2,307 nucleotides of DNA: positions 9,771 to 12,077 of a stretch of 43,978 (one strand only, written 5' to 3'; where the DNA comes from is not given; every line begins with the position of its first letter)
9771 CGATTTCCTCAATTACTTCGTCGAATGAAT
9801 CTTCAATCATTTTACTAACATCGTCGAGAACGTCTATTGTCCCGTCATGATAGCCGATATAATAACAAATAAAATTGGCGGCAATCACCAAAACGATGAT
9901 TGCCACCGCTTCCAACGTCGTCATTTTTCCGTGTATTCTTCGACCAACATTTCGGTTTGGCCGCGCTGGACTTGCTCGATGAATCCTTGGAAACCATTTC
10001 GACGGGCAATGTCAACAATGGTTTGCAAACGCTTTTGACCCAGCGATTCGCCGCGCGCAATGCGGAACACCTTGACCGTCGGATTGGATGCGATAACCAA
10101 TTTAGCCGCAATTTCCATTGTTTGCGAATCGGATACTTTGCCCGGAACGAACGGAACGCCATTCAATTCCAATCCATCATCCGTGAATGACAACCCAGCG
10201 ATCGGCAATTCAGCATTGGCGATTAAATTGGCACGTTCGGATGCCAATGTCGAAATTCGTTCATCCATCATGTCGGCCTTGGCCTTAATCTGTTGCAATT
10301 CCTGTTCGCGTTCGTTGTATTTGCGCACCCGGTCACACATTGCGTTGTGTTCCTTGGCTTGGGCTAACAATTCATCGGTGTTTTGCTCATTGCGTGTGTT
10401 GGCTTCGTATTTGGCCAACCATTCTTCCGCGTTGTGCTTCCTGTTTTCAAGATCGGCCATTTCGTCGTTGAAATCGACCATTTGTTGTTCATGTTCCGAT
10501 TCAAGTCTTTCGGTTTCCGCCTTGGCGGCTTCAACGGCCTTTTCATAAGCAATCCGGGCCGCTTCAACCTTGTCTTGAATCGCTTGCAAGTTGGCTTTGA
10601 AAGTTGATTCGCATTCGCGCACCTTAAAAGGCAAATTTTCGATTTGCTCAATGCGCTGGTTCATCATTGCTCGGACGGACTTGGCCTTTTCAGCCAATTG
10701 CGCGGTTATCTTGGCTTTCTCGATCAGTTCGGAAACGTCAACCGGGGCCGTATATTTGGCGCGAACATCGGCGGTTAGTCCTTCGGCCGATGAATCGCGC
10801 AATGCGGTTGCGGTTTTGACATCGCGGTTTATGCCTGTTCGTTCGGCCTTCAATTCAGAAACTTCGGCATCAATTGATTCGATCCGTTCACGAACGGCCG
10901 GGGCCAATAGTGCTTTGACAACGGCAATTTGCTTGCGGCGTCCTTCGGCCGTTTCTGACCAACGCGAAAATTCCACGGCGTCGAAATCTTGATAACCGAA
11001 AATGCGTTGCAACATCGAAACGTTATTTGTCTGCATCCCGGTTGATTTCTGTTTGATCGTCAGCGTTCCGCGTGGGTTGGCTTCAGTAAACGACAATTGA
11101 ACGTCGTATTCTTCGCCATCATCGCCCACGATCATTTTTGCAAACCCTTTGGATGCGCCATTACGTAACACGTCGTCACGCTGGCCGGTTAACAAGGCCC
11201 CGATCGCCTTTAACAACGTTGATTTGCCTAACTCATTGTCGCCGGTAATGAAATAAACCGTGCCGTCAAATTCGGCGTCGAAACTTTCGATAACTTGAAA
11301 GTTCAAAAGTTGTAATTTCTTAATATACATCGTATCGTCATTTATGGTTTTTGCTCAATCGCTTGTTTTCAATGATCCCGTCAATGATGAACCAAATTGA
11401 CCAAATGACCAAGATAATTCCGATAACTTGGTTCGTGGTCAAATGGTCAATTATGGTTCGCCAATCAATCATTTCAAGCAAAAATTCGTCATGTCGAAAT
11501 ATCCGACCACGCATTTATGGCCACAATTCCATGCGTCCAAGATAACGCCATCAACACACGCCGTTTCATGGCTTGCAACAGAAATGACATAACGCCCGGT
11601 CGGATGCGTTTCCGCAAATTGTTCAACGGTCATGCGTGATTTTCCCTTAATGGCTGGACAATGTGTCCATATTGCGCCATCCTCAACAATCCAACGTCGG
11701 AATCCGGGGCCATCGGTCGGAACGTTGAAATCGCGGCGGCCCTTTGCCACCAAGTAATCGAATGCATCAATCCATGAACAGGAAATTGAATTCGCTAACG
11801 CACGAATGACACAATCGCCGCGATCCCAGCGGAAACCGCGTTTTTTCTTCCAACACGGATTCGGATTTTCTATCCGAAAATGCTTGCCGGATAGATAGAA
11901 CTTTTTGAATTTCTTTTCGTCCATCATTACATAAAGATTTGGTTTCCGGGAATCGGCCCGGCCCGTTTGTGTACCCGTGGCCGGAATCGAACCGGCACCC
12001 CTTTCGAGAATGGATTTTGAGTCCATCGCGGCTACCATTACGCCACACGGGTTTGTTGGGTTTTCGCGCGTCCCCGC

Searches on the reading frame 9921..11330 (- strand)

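Call 16: search_protein_families(library=pfam, max_evalue=0.01, proteins=[window:9921-11330:-])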
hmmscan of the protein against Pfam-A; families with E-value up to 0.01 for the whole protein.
window:9921-11330:- (469 aa): 6 families
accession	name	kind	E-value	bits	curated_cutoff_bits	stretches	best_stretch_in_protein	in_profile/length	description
PF13175.12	AAA_15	-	1.8e-10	41.5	32.1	1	1-361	1-262/374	AAA ATPase domain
PF13555.12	AAA_29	-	2.7e-08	33.9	27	1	4-61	2-59/61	P-loop containing region of AAA domain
PF13476.12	AAA_23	-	1.6e-07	32.6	27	1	5-350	1-198/201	AAA domain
PF00005.33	ABC_tran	-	8.6e-05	23.6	25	1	23-142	11-124/137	ABC transporter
PF13514.12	AAA_27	-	0.00049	20.2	22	1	1-49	1-52/206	AAA domain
PF02463.25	SMC_N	-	0.001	19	40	1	2-85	1-87/220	RecF/RecN/SMC N terminal domain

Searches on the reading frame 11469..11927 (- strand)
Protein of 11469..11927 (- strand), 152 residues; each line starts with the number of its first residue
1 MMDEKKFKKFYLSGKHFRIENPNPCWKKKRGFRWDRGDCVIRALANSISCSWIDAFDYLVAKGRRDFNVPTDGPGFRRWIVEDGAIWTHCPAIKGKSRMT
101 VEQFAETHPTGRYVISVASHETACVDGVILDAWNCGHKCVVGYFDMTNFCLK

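Call 51: search_protein_families(library=pfam, max_evalue=0.01, proteins=[window:11469-11927:-])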
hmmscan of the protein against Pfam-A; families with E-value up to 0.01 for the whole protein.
window:11469-11927:- (152 aa): 0 families

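Call 52: search_protein_families(library=phrogs, max_evalue=0.001, proteins=[window:11469-11927:-])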
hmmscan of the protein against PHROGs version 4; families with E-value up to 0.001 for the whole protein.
window:11469-11927:- (152 aa): 2 families
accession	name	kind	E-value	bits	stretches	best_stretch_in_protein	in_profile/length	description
phrog_3754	-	unknown function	3.9e-18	67.1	1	28-146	13-143/145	-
phrog_15863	-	unknown function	0.00017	22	1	36-140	15-114/312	-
